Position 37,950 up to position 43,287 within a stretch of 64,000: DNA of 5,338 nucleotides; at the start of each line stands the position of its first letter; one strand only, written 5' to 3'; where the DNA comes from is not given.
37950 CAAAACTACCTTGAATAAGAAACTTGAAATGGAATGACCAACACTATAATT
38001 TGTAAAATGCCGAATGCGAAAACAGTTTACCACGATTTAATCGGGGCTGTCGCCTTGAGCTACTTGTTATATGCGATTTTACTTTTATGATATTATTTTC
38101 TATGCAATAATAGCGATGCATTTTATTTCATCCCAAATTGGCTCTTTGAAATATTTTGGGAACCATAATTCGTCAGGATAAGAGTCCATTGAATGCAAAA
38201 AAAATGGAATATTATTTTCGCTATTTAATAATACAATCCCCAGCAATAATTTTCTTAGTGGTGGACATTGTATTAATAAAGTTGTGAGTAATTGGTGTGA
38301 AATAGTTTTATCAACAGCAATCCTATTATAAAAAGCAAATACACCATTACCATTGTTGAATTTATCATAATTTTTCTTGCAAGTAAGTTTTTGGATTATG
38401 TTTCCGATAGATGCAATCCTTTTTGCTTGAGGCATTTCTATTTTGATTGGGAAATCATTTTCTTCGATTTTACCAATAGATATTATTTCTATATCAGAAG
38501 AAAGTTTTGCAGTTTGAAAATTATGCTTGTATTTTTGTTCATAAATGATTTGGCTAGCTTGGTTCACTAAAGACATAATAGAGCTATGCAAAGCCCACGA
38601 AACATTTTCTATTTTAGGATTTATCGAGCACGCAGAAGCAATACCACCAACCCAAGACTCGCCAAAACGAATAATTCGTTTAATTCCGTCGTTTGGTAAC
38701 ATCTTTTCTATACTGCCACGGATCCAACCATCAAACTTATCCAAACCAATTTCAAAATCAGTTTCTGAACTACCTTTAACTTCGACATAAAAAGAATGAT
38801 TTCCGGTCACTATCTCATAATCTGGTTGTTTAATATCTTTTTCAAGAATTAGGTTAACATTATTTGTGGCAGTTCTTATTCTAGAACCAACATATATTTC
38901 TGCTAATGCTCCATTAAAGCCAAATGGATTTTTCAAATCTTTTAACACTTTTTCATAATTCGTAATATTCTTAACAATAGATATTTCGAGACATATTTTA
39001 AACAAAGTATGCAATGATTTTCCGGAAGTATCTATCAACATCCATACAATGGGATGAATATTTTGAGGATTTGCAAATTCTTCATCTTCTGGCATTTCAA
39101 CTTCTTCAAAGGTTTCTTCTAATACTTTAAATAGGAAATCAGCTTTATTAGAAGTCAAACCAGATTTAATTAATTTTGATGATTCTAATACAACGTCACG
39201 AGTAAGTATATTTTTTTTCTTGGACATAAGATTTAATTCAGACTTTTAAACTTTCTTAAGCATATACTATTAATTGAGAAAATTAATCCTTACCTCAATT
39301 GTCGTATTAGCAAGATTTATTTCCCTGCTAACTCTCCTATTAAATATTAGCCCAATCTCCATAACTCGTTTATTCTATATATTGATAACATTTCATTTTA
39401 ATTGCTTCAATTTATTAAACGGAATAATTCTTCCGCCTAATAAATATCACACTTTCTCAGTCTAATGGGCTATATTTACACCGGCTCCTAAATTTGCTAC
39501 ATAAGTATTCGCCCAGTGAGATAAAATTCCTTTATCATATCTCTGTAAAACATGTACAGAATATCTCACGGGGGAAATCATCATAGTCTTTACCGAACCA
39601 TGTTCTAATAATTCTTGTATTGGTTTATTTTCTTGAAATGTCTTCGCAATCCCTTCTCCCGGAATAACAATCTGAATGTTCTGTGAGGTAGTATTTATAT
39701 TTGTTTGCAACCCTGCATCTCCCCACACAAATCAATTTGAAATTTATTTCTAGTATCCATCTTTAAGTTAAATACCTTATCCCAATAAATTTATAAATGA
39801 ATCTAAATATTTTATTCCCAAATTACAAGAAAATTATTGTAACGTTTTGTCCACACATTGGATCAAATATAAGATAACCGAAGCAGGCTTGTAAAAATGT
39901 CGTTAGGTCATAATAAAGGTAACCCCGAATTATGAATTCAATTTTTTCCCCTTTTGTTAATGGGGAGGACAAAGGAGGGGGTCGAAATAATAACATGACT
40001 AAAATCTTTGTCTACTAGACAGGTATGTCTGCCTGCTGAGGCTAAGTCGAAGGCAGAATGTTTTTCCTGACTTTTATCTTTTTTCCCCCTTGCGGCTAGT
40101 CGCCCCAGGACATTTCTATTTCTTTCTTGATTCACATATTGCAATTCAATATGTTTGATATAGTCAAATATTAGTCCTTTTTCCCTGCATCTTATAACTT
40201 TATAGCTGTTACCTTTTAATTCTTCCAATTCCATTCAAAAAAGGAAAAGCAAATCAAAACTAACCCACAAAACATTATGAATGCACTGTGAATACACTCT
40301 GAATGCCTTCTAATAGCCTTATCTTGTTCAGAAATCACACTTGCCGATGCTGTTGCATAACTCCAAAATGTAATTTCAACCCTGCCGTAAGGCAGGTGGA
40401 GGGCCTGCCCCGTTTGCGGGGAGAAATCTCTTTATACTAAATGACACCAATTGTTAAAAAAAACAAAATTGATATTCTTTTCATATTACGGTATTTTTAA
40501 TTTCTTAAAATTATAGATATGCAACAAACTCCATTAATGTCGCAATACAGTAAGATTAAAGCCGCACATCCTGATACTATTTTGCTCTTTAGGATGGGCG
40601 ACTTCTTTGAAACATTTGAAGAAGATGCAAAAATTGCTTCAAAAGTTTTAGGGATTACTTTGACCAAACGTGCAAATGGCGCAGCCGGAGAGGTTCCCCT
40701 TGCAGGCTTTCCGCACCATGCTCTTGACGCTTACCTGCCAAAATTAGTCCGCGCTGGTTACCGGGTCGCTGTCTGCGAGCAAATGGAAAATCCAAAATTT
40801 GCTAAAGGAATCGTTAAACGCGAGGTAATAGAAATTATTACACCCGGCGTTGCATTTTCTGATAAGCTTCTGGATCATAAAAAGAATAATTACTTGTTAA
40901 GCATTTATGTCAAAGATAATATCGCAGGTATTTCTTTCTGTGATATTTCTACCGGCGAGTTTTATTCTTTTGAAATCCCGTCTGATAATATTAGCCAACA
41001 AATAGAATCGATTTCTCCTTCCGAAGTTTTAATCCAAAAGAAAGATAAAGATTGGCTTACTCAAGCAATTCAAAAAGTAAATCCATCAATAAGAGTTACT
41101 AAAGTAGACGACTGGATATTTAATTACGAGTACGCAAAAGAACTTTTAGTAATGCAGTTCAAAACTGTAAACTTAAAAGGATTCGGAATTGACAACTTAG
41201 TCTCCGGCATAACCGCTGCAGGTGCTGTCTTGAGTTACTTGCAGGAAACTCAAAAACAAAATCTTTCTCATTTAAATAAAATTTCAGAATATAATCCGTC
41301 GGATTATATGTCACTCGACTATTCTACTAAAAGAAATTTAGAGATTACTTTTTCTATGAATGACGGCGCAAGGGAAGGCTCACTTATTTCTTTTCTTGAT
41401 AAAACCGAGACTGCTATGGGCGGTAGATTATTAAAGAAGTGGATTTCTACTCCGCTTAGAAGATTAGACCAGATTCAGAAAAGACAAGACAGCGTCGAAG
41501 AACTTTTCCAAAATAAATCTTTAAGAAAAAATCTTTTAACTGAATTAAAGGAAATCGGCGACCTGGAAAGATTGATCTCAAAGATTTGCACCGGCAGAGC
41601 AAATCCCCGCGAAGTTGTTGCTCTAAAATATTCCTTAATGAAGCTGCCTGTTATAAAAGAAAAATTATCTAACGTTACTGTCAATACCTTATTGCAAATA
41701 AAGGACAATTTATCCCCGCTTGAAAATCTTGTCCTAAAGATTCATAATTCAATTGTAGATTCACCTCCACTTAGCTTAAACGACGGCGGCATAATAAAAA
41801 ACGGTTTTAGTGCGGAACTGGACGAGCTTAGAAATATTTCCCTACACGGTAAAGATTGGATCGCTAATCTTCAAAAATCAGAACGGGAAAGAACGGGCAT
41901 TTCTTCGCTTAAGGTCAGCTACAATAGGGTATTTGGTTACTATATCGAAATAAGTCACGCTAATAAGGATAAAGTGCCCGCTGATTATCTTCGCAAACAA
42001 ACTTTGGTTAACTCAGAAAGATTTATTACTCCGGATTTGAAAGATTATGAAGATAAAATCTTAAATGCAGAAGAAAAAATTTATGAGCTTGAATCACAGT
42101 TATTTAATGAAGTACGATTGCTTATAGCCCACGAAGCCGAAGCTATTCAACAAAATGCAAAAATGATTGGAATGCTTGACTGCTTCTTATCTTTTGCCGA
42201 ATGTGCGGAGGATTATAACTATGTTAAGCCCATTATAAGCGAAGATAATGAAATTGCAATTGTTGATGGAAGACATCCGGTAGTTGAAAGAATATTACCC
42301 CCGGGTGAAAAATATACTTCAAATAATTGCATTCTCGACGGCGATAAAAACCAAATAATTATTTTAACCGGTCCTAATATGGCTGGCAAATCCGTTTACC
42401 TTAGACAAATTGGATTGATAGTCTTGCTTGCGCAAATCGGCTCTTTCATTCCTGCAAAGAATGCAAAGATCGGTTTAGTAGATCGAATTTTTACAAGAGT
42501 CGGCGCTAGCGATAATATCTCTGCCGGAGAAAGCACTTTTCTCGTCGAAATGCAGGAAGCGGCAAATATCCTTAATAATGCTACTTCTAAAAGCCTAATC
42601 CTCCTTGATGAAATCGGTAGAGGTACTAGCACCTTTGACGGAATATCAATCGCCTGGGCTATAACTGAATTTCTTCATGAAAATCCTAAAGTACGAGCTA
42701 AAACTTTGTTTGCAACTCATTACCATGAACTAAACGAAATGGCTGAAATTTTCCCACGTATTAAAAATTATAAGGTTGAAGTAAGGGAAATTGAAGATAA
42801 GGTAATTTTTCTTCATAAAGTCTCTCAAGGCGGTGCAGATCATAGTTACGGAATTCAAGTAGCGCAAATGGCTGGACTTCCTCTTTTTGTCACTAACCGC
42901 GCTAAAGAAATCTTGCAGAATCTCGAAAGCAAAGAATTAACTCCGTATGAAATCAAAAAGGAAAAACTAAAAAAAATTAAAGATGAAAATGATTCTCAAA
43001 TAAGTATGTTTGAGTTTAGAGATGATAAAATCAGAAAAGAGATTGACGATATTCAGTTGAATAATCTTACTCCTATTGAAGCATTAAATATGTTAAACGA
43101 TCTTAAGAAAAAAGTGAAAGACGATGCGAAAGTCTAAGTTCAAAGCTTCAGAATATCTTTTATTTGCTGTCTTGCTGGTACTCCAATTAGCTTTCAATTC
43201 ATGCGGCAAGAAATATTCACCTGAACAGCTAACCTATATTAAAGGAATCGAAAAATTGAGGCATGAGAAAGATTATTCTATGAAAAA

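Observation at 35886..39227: Integron-like gene-cassette array with attC-like folded sites and no integrase (CALIN-like)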

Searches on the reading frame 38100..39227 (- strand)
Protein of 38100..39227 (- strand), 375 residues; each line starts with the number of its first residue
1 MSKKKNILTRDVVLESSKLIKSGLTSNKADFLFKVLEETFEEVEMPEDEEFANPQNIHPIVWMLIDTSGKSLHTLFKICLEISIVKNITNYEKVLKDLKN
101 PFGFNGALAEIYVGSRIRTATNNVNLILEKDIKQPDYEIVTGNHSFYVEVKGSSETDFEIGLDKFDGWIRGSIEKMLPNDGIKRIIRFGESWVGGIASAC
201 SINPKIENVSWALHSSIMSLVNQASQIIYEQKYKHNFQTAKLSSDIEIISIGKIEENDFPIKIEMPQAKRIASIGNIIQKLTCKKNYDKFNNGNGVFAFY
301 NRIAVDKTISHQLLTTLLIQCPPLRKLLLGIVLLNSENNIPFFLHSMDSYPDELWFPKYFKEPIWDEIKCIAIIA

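Call 49: find_encoding_contigs(protein=window:38100-39227:-, flank=10000, max_places=10)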
Protein window:38100-39227:- (375 aa): 10 contigs read that carry it; 7 places shown.
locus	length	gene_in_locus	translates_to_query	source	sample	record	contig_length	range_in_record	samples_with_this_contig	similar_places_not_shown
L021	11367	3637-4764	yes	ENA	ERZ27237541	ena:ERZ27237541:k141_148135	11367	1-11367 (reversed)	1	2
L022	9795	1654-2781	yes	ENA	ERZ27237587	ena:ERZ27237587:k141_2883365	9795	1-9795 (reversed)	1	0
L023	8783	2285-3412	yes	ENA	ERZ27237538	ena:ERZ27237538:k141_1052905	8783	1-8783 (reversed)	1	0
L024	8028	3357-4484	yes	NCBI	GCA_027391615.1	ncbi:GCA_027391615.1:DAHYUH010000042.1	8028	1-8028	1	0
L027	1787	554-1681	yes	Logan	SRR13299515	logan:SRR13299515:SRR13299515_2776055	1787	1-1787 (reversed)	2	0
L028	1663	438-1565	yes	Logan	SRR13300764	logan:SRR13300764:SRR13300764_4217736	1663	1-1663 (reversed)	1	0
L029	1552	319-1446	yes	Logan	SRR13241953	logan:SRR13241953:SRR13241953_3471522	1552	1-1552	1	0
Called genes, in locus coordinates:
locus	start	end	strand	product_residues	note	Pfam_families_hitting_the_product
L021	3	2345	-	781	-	?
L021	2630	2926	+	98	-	-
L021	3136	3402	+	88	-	-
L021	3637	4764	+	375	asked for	-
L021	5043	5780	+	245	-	PF02517:Rce1-like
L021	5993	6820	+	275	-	PF00561:Abhydrolase_1, PF12146:Hydrolase_4, PF12697:Abhydrolase_6, PF20408:Abhydrolase_11 (faint), PF02129:Peptidase_S15 (faint)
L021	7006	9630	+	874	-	PF17900:Peptidase_M1_N (faint), PF01433:Peptidase_M1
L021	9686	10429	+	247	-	PF13620:CarboxypepD_reg (weak)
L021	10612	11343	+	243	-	PF01209:Ubie_methyltran (weak), PF02353:CMAS (weak), PF13489:Methyltransf_23, PF13847:Methyltransf_31, PF08241:Methyltransf_11, PF08242:Methyltransf_12 (weak), PF13649:Methyltransf_25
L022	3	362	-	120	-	?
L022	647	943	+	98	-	-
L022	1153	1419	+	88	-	-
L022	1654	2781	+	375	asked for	-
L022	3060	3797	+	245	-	PF02517:Rce1-like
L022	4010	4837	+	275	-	PF00561:Abhydrolase_1, PF12146:Hydrolase_4, PF12697:Abhydrolase_6, PF20408:Abhydrolase_11 (faint), PF02129:Peptidase_S15 (faint)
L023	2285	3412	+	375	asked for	-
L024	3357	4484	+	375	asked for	-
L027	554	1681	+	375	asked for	-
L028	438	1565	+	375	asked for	-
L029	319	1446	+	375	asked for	-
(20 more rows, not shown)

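Call 64: search_protein_families(library=pfam, proteins=[window:38100-39227:-], max_evalue=0.01)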
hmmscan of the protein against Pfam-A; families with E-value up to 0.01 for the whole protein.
window:38100-39227:- (375 aa): 0 families

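Call 65: search_protein_families(library=padloc, proteins=[window:38100-39227:-], max_evalue=0.01)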
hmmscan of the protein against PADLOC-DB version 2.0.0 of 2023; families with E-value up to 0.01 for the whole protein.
window:38100-39227:- (375 aa): 0 families

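Call 67: find_homologous_proteins(query=window:38100-39227:-, max_evalue=0.00001)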
Query window:38100-39227:- (375 aa): 4 proteins with E <= 0.00001 among 1913 candidates.
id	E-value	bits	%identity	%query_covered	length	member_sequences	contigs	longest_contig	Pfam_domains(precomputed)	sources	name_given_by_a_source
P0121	8.4e-239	810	97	100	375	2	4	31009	-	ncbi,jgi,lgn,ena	jgi:hypothetical protein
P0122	1.7e-176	605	71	100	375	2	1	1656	-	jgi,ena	-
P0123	1.7e-124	433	54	100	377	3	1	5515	-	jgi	jgi:hypothetical protein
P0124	2.3e-120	420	52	99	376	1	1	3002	-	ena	-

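Call 68: find_encoding_contigs(protein=P0121, flank=10000, max_places=4)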
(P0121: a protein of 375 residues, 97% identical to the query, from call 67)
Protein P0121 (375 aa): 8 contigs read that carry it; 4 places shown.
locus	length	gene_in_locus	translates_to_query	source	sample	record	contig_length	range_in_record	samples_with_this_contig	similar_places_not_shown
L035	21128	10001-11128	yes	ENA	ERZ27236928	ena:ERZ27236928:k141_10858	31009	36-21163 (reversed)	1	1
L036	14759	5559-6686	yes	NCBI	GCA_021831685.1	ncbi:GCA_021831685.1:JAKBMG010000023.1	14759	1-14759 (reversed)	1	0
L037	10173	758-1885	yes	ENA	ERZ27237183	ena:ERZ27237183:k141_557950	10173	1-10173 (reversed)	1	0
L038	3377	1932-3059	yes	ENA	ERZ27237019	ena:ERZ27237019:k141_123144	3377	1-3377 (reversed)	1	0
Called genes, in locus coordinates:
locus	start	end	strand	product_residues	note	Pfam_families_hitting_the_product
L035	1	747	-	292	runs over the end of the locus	PF00763:THF_DHG_CYH, PF02882:THF_DHG_CYH_C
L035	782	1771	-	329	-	PF01555:N6_N4_Mtase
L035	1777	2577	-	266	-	PF00149:Metallophos, PF13277:YmdB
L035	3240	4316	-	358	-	PF03446:NAD_binding_2 (weak), PF03807:F420_oxidored (weak), PF02153:PDH_N, PF20463:PDH_C, PF01842:ACT (weak), PF22629:ACT_AHAS_ss (weak)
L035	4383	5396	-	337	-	PF18152:DAHP_snth_FXD, PF00793:DAHP_synth_1, PF03102:NeuB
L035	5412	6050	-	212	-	PF07920:DUF1684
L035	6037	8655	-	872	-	PF01624:MutS_I, PF05188:MutS_II, PF05192:MutS_III, PF05190:MutS_IV, PF00488:MutS_V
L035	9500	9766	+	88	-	-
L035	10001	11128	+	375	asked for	-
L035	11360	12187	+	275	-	PF00561:Abhydrolase_1, PF12146:Hydrolase_4, PF12697:Abhydrolase_6, PF20408:Abhydrolase_11 (faint), PF02129:Peptidase_S15 (faint)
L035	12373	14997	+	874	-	PF17900:Peptidase_M1_N (faint), PF01433:Peptidase_M1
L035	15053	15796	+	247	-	PF13620:CarboxypepD_reg (faint)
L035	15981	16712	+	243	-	PF01209:Ubie_methyltran (weak), PF01555:N6_N4_Mtase (faint), PF02353:CMAS (weak), PF13489:Methyltransf_23, PF13847:Methyltransf_31, PF08241:Methyltransf_11, PF08242:Methyltransf_12 (weak), PF13649:Methyltransf_25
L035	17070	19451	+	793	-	PF12704:MacB_PCD, PF02687:FtsX, PF12704:MacB_PCD (weak), PF02687:FtsX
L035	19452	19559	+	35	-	-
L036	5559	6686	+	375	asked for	-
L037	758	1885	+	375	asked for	-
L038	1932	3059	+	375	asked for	-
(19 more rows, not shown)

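Call 69: find_encoding_contigs(protein=P0123, flank=10000, max_places=3)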
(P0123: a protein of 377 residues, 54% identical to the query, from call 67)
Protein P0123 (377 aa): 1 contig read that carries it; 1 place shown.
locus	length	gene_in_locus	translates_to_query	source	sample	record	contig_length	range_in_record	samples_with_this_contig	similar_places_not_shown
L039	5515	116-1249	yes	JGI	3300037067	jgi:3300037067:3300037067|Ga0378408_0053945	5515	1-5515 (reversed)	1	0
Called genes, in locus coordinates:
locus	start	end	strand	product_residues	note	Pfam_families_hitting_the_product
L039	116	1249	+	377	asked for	-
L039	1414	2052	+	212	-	-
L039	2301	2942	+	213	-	-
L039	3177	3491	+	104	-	-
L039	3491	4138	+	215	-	-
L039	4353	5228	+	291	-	PF18962:Por_Secre_tail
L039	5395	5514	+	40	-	?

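Call 70: find_encoding_contigs(protein=P0124, flank=10000, max_places=3)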
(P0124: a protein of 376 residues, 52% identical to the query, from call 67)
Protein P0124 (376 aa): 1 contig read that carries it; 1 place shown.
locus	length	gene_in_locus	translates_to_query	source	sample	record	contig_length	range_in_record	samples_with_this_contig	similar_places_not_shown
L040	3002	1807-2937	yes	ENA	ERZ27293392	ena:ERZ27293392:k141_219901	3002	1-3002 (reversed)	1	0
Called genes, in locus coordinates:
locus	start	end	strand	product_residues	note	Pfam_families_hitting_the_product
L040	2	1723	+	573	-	?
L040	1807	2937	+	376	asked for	-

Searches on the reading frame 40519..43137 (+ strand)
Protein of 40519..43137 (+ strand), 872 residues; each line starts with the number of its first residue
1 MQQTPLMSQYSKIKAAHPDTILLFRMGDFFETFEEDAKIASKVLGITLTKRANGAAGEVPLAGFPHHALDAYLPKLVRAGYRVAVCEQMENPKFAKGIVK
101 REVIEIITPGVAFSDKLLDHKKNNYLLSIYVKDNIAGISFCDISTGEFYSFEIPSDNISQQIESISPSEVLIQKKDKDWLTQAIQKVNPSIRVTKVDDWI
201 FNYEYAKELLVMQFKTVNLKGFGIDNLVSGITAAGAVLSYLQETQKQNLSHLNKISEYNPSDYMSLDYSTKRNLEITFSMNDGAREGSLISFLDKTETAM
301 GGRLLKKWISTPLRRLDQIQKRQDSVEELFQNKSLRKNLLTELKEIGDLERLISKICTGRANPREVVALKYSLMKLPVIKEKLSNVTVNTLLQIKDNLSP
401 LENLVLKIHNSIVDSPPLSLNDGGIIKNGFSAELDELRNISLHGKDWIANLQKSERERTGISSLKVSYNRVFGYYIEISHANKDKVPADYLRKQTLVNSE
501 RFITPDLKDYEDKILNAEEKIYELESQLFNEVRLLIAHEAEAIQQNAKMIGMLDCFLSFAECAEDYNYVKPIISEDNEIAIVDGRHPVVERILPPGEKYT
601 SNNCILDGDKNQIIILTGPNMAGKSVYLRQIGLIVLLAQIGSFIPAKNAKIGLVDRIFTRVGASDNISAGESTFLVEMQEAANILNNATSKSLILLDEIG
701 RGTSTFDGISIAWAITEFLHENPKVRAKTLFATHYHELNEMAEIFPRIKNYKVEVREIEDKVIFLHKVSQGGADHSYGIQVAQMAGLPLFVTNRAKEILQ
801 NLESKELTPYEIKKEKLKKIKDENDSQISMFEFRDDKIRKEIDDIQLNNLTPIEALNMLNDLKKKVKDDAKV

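Call 81: list_cluster_members(proteins=[window:40519-43137:+, window:33234-35858:-])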
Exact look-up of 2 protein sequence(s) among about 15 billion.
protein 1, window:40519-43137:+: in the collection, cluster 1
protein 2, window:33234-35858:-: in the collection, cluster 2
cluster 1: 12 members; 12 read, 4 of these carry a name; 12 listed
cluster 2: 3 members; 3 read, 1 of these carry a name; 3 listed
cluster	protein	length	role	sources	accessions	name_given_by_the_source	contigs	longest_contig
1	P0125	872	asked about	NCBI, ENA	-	-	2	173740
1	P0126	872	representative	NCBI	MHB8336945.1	MAG: DNA mismatch repair protein MutS [Ignavibacteriaceae bacterium]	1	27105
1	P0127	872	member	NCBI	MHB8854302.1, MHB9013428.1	MAG: DNA mismatch repair protein MutS [Ignavibacteriaceae bacterium]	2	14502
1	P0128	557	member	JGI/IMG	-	DNA mismatch repair protein MutS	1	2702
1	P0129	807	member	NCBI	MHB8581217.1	MAG: DNA mismatch repair protein MutS, partial [Ignavibacteriaceae bacterium]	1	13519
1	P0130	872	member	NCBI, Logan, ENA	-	-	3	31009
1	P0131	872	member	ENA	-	-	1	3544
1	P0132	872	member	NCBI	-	-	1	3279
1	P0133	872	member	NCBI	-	-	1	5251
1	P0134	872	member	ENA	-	-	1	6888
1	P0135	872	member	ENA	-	-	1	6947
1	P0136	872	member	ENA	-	-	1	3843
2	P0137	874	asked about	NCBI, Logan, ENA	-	-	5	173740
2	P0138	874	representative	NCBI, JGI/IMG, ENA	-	hypothetical protein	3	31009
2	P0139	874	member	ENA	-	-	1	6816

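Call 82: find_encoding_contigs(protein=P0126, flank=10000, max_places=3)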
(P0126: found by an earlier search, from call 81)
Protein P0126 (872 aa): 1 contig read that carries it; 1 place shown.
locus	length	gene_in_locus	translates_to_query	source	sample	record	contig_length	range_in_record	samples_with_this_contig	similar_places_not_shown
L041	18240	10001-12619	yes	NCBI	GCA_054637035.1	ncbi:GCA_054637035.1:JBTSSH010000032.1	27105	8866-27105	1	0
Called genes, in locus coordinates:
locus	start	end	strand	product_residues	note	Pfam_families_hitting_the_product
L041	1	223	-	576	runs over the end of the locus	PF00664:ABC_membrane, PF00005:ABC_tran, PF02463:SMC_N (faint), PF13304:AAA_21 (faint)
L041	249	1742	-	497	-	PF04055:Radical_SAM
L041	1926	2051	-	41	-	-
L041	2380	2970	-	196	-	PF00196:GerE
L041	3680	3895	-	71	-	PF08308:PEGA (weak)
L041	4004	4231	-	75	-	-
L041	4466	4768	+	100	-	-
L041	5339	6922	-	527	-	PF13271:DUF4062, PF00702:Hydrolase, PF12710:HAD, PF13419:HAD_2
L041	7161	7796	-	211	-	-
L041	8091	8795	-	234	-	-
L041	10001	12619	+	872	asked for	PF01624:MutS_I, PF05188:MutS_II, PF05192:MutS_III, PF05190:MutS_IV, PF00488:MutS_V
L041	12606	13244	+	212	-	PF07920:DUF1684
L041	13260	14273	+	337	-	PF18152:DAHP_snth_FXD, PF00793:DAHP_synth_1, PF03102:NeuB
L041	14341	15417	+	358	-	PF03446:NAD_binding_2 (weak), PF03807:F420_oxidored (weak), PF02153:PDH_N, PF20463:PDH_C, PF01842:ACT (weak), PF22629:ACT_AHAS_ss (weak)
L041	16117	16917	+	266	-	PF00149:Metallophos, PF13277:YmdB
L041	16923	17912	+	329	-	PF01555:N6_N4_Mtase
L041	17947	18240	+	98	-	PF00763:THF_DHG_CYH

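Call 83: find_encoding_contigs(protein=P0127, flank=10000, max_places=3)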
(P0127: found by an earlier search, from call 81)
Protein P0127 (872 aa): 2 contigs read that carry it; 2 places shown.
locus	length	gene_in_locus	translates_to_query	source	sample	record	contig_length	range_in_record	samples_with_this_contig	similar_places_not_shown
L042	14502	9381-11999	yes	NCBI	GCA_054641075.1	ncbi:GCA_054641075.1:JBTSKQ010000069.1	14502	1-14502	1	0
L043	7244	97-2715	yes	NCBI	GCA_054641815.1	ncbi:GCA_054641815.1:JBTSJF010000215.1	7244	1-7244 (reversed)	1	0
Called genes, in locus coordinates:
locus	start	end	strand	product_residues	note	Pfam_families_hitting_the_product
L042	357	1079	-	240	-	PF00756:Esterase (faint), PF00561:Abhydrolase_1 (faint)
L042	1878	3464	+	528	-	-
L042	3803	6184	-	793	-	PF12704:MacB_PCD, PF02687:FtsX, PF12704:MacB_PCD, PF02687:FtsX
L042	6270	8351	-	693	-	PF09985:Glucodextran_C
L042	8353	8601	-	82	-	-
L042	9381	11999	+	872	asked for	PF01624:MutS_I, PF05188:MutS_II, PF05192:MutS_III, PF05190:MutS_IV, PF00488:MutS_V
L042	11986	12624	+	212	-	PF07920:DUF1684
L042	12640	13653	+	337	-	PF18152:DAHP_snth_FXD, PF00793:DAHP_synth_1, PF03102:NeuB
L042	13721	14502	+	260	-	PF03446:NAD_binding_2 (weak), PF03807:F420_oxidored (weak), PF02153:PDH_N, PF20463:PDH_C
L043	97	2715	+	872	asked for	PF01624:MutS_I, PF05188:MutS_II, PF05192:MutS_III, PF05190:MutS_IV, PF00488:MutS_V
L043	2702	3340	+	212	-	PF07920:DUF1684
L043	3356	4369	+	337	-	PF18152:DAHP_snth_FXD, PF00793:DAHP_synth_1, PF03102:NeuB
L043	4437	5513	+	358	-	PF03446:NAD_binding_2 (weak), PF03807:F420_oxidored (weak), PF02153:PDH_N, PF20463:PDH_C, PF01842:ACT (weak), PF22629:ACT_AHAS_ss (weak)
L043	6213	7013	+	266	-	PF00149:Metallophos, PF13277:YmdB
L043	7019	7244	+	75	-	?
